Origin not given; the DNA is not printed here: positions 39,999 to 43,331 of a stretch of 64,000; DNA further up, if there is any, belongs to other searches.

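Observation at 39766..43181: Foreign-composition insert encoding a LexA-like-wHTH / metallophosphatase fusion protein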

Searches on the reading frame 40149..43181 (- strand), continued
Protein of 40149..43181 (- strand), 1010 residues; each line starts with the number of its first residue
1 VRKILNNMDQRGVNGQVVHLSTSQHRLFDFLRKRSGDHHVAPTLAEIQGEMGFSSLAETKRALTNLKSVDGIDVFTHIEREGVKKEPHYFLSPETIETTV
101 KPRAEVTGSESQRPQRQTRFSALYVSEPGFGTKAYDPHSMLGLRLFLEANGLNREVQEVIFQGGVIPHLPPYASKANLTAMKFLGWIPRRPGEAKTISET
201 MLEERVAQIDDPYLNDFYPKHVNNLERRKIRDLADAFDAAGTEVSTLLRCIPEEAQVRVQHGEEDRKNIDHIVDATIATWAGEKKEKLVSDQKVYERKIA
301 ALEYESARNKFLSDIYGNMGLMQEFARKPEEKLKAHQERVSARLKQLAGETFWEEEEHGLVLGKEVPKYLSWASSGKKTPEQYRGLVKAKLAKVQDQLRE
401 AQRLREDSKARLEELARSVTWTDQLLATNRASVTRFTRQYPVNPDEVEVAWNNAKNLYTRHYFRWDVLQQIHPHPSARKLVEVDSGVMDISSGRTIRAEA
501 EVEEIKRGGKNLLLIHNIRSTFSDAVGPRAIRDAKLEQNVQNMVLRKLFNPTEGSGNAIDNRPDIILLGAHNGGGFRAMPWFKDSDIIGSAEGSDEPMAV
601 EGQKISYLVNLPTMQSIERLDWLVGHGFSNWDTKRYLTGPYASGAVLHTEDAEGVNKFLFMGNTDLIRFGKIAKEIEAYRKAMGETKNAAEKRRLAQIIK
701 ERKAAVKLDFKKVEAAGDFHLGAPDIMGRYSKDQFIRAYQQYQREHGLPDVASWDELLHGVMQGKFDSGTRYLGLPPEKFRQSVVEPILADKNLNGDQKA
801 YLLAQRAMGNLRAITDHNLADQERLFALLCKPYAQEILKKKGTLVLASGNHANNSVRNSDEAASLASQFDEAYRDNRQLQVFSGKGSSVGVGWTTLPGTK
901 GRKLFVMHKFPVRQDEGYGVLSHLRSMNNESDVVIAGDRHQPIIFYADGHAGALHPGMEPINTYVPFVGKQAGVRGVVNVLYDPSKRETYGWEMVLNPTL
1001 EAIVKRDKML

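Call 47: find_related_loci(query=A3, collection=genome_contigs, flank=6000)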
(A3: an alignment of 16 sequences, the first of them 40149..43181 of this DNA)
Query A3 (1010 aa) in genome_contigs; peptide patterns used: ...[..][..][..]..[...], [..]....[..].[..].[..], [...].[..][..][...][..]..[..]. (x = any residue, [..] = any of these).
289 stretches matched a pattern; 17 encode a relative of the query (tblastn E <= 1e-3); 16 distinct loci.
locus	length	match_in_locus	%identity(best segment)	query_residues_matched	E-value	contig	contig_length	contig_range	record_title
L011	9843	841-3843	52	9-1010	0e+0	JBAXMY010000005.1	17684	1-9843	MAG: archaeon isolate ELA465 MAG465_5, whole genome shotgun sequence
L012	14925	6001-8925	46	17-1010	0e+0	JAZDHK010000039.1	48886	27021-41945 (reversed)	MAG: archaeon isolate MEGAHIT-group-0.318 k141_5200940, whole genome shotgun sequence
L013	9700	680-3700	43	2-1007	0e+0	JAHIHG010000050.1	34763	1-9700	MAG: Nanoarchaeota archaeon isolate KR11_N3.mb.40 KR11_N3.mb.40_k141_111423, whole genome shotgun sequence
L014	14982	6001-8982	43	8-1010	0e+0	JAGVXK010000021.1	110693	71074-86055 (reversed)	Candidatus Pacearchaeota archaeon isolate RIFCSPHIGHO2_01_FULL_35_25 rifcsphigho2_01_scaffold_692, whole genome shotgun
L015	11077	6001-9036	40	7-1010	0e+0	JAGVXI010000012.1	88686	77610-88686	Candidatus Pacearchaeota archaeon isolate RIFCSPLOWO2_01_FULL_32_35 rifcsplowo2_01_scaffold_772, whole genome shotgun se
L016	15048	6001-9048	40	8-1010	0e+0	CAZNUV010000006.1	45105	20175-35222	MAG TPA_asm: Candidatus Woesearchaeota archaeon isolate SRP178699_co1_41 genome assembly, contig: NODE_736_length_45105_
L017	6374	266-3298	39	15-1010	0e+0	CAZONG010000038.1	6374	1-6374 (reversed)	MAG TPA_asm: Candidatus Woesearchaeota archaeon isolate SRP093185_co1_217 genome assembly, contig: NODE_9284_length_6374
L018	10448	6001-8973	39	15-1010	0e+0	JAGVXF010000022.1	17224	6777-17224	Candidatus Pacearchaeota archaeon isolate RIFOXYB1_FULL_34_12 rifoxyb1_full_scaffold_1625, whole genome shotgun sequence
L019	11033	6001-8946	45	17-1000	0e+0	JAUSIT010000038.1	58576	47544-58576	MAG: Nanoarchaeota archaeon isolate E14_metabat.bin.268 E14_k141_412394, whole genome shotgun sequence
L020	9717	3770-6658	39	9-1005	0e+0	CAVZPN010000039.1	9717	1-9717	MAG: uncultured archaeon isolate MFD02832.bin.2.135 genome assembly, contig: contig_61386, whole genome shotgun sequence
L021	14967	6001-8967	41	17-1010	0e+0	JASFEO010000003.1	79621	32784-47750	MAG: Candidatus Pacearchaeota archaeon isolate D0606M12metaG_Bin_371 D0606M12metaG_FD_scaffold_14_c1, whole genome shotg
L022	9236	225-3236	34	10-1010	6e-172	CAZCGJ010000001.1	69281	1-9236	MAG TPA_asm: Candidatus Woesearchaeota archaeon isolate SRP272421_co2_592 genome assembly, contig: NODE_557_length_69281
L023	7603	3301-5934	36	112-1005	2e-172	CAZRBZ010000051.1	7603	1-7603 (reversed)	MAG TPA_asm: Candidatus Woesearchaeota archaeon isolate binchicken_co357_128 genome assembly, contig: NODE_5085_length_7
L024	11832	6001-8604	36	114-1004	3e-154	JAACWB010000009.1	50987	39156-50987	MAG: archaeon isolate CG_2015-01t_29_47 CG_2015-01t_curated_scaffold_233, whole genome shotgun sequence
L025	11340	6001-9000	39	8-1010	0e+0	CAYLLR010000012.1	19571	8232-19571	MAG TPA_asm: Candidatus Woesearchaeota archaeon isolate SRP216583_co2_144 genome assembly, contig: NODE_1978_length_1957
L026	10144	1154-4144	45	9-1000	0e+0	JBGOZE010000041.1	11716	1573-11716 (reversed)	MAG: Candidatus Nanoarchaeia archaeon isolate OBJ_0618_130150_25 k141_50255_length_11716_cov_9.0000, whole genome shotgu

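Call 53: search_protein_families(library=pfam, alignment_id=A2, max_evalue=5)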
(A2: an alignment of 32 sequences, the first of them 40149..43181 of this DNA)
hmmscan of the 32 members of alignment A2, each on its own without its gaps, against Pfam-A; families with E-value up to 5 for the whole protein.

A. member 1, window:40149-43181:- (1010 aa): 1 family
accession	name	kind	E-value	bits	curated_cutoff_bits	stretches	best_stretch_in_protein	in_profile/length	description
PF01726.22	LexA_DNA_bind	-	7.9e-05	22.8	23.7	1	20-67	4-51/65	LexA DNA binding domain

B. families by the number of members that match (of 32 scanned): 106 families (the first 25 are shown)
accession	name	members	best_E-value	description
PF01726.22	LexA_DNA_bind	6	5e-08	LexA DNA binding domain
PF10779.14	XhlA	3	0.011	Haemolysin XhlA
PF05377.16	FlaC_arch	3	0.023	Flagella accessory protein C (FlaC)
PF13412.12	HTH_24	3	0.032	Winged helix-turn-helix DNA-binding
PF13851.11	GAS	3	0.23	Growth-arrest specific micro-tubule binding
PF21984.2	DnaD_N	2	0.0092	DnaD N-terminal domain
PF22638.1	FlgK_D1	2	0.086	Flagellar hook-associated protein FlgK helical domain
PF01442.23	Apolipoprotein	2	0.097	Apolipoprotein A1/A4/E domain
PF04539.22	Sigma70_r3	2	0.097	Sigma-70 region 3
PF08279.18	HTH_11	2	0.16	HTH domain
PF01105.29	EMP24_GP25L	2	0.29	emp24/gp25L/p24 family/GOLD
PF05531.17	NPV_P10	2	0.33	Nucleopolyhedrovirus P10 protein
PF24555.1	CC4_CEP85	2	1.2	Centrosomal protein of 85 kDa-like, CC4 coiled-coil domain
PF02954.25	HTH_8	1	5.3e-05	Bacterial regulatory protein, Fis family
PF07464.16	ApoLp-III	1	0.00039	Apolipophorin-III precursor (apoLp-III)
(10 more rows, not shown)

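Call 57: predict_structure(alignment_id=A2)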
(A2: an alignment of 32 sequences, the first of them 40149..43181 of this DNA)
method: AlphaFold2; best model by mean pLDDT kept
length: 1010 residues; sequences in the alignment: 32
mean_pLDDT: 85.2   pTM: 0.79
mean pLDDT of the five models: 85.2, 84.9, 82.6, 82.4, 82.2
residues with pLDDT >= 90: 489; 70-90: 401; 50-70: 74; < 50: 46
segments of 3 or more residues with pLDDT < 50: 1-15, 105-116, 479-481, 499-502, 506-508, 551-557
pLDDT, mean of each block of 10 residues (from residue 1): 33 54 88 78 90 90 90 83 78 78 52 55 94 95 96 91 91 87 92 87 89 88 89 93 94 89 90 90 89 91 89 88 85 87 85 76 85 80 88 92 92 89 82 77 86 89 88 69 64 67 53 77 67 86 67 50 85 87 69 60 88 94 91 88 96 94 97 94 93 93 94 95 88 95 96 95 63 85 93 94 92 90 96 98 95 86 96 95 90 94 94 90 93 89 94 92 71 85 95 96 92
secondary structure, 60 per line:
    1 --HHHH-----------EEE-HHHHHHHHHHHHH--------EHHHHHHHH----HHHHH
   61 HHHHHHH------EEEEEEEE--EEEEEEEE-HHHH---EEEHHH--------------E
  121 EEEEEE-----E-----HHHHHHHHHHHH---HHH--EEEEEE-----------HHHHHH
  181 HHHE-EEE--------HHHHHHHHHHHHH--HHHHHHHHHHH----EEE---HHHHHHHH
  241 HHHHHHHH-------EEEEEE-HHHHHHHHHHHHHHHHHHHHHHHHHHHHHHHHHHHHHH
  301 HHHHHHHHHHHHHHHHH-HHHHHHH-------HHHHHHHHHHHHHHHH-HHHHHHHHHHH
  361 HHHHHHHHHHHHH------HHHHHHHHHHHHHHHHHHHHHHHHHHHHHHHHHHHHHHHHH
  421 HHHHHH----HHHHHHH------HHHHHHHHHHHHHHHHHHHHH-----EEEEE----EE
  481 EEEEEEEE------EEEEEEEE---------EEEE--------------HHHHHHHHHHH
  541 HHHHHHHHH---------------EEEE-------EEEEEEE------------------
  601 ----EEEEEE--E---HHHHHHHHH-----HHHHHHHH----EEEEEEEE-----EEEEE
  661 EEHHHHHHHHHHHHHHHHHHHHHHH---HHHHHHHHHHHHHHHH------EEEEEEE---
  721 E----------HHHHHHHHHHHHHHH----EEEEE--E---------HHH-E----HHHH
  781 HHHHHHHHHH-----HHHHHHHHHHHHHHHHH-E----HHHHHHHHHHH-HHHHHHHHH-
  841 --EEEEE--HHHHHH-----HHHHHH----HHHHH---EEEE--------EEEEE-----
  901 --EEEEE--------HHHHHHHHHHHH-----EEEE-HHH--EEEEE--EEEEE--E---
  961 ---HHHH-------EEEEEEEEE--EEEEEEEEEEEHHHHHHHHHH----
elements in order (helices of 4 or more, strands of 3 or more residues): H3-6 E18-20 H22-34 H44-51 H56-67 E74-81 E84-91 H93-96 E100-102 E120-126 H138-149 E158-163 H175-183 E186-188 H197-209 H212-222 E227-229 H233-248 E256-261 H263-317 H319-325 H333-348 H350-373 H380-426 H431-437 H444-464 E470-474 E479-488 E495-502 E512-515 H530-549 E565-568 E576-582 E605-610 H617-625 H631-638 E643-650 E656-662 H663-685 H689-704 E711-717 H732-746 E751-755 H777-790 H796-812 H819-829 H831-839 E843-847 H850-855 H861-866 H871-875 E879-882 E891-895 E903-907 H916-927 E933-936 E943-947 E950-954 H964-967 E975-983 E986-996 H997-1006

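Call 59: fold_search(model_id=the predicted structure, library=pdb)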
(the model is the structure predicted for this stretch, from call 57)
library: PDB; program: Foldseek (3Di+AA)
matches with E <= 10: 809; with E <= 0.001: 6
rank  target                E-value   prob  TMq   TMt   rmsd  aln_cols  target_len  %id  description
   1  9f2a_A                1.9e-04  1.00  0.15  0.32   8.0       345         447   10  Pyrococcus abyssi PolD in complex with Rpa2 winged-helix domain class 2 (composite map) (released 2024-12-04)
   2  8ppt_A                6.7e-04  1.00  0.14  0.29  11.9       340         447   10  Pyrococcus abyssi DNA polymerase D (PolD) in its editing mode bound to a primer/template substrate containing a mismat (released 2023-12-20)
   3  3ib7                  6.7e-04  1.00  0.15  0.44  10.8       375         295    9  Crystal structure of full length Rv0805 (released 2009-09-29)
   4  6t8h_A                8.3e-04  1.00  0.16  0.35   8.2       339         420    9  Cryo-EM structure of the DNA-bound PolD-PCNA processive complex from P. abyssi (released 2020-03-04)
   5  4tug_B                8.3e-04  1.00  0.14  0.38   8.6       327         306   10  Crystal structure of MjMre11-DNA2 complex (released 2014-10-15)
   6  1ute_A                9.7e-04  1.00  0.15  0.41  11.5       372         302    9  PIG PURPLE ACID PHOSPHATASE COMPLEXED WITH PHOSPHATE (released 1999-10-01)
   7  5ihe_B                1.5e-03  1.00  0.14  0.30  10.4       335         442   10  D-family DNA polymerase - DP1 subunit (3'-5' proof-reading exonuclease) (released 2016-08-31)
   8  2hyp                  2.3e-03  1.00  0.14  0.51   8.9       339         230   10  Crystal structure of Rv0805 D66A mutant (released 2006-12-26)
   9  8foh_C                2.3e-03  1.00  0.15  0.33  10.2       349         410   10  Cryo-EM structure of S. cerevisiae DNA polymerase alpha-primase complex in the RNA synthesis state (released 2023-05-31)
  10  6hmf_B                2.6e-03  1.00  0.16  0.33   7.8       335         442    9  D-family DNA polymerase - DP1 subunit (3'-5' proof-reading exonuclease) H451 proof-reading deficient variant (released 2019-01-30)
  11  9f29_A                3.2e-03  1.00  0.14  0.29  12.1       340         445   10  Pyrococcus abyssi PolD in complex with Rpa2 winged-helix domain class 1 (composite map) (released 2024-12-04)
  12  2hyo                  3.9e-03  0.99  0.12  0.44   9.3       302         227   10  Crystal structure of Rv0805 N97A mutant (released 2006-12-26)
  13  6hmf_A                4.3e-03  0.99  0.14  0.29  10.4       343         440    9  D-family DNA polymerase - DP1 subunit (3'-5' proof-reading exonuclease) H451 proof-reading deficient variant (released 2019-01-30)
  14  2hy1                  4.6e-03  0.99  0.13  0.46   8.5       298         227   10  Crystal structure of Rv0805 (released 2006-12-26)
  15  5ihe_A                4.6e-03  0.99  0.14  0.29  10.4       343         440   10  D-family DNA polymerase - DP1 subunit (3'-5' proof-reading exonuclease) (released 2016-08-31)
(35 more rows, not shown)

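Call 80: list_cluster_members(proteins=[P0059, P0062, P0064, P0067, P0072, P0035, P0038, P0046, P0098, P0128])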
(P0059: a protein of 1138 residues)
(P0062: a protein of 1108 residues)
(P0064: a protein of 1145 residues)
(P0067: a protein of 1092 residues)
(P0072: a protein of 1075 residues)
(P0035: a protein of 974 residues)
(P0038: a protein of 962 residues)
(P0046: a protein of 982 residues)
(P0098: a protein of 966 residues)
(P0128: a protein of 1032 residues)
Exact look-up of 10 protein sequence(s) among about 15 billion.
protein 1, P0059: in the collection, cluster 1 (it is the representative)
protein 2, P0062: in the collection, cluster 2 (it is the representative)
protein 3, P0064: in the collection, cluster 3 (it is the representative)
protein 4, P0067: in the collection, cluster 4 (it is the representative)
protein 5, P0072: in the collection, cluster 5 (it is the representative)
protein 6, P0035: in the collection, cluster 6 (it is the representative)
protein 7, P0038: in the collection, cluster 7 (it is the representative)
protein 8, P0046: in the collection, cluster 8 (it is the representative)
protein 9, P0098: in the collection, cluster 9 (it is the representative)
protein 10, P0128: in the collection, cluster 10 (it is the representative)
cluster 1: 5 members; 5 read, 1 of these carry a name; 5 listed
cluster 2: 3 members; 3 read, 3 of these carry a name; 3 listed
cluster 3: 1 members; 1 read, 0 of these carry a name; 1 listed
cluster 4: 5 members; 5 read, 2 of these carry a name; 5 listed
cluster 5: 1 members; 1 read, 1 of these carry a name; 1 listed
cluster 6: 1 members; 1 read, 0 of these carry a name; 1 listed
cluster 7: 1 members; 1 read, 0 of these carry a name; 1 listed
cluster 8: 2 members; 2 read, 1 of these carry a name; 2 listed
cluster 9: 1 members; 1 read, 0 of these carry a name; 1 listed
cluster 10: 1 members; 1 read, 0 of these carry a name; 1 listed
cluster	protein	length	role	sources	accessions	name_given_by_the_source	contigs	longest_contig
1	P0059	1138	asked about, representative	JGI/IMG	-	-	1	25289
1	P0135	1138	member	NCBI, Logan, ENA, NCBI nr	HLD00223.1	MAG TPA: helix-turn-helix domain-containing protein [Candidatus Nanoarchaeia archaeon] | helix-turn-helix domain-containing protein [Candidatus Nanoarchaeia archaeon]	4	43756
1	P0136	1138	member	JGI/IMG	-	-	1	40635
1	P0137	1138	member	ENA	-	-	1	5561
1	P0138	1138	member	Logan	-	-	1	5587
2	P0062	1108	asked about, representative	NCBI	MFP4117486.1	MAG: hypothetical protein ACLFTR_01030 [Candidatus Woesearchaeota archaeon]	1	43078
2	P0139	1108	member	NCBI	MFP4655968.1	MAG: hypothetical protein ACLFNK_00105 [Candidatus Woesearchaeota archaeon]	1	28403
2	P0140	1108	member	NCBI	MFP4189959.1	MAG: hypothetical protein ACLFSL_02895 [Candidatus Woesearchaeota archaeon]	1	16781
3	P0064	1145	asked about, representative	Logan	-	-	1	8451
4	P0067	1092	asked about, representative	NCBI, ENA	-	-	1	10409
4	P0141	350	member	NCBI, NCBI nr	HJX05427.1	MAG TPA: hypothetical protein VJ461_01830, partial [Candidatus Nanoarchaeia archaeon] | hypothetical protein [Candidatus Nanoarchaeia archaeon]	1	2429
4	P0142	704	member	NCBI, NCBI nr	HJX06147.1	MAG TPA: hypothetical protein VJ461_05535, partial [Candidatus Nanoarchaeia archaeon] | hypothetical protein [Candidatus Nanoarchaeia archaeon]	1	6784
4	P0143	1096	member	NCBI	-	-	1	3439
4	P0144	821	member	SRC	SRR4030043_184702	-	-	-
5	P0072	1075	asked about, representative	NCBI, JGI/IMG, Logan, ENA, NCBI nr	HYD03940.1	MAG TPA: hypothetical protein VEC16_06615 [Alphaproteobacteria bacterium] | hypothetical protein [Alphaproteobacteria bacterium]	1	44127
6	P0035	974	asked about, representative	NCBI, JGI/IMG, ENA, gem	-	-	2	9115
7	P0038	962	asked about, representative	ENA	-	-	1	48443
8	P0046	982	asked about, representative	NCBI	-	-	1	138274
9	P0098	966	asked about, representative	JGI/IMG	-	-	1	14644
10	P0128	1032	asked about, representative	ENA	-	-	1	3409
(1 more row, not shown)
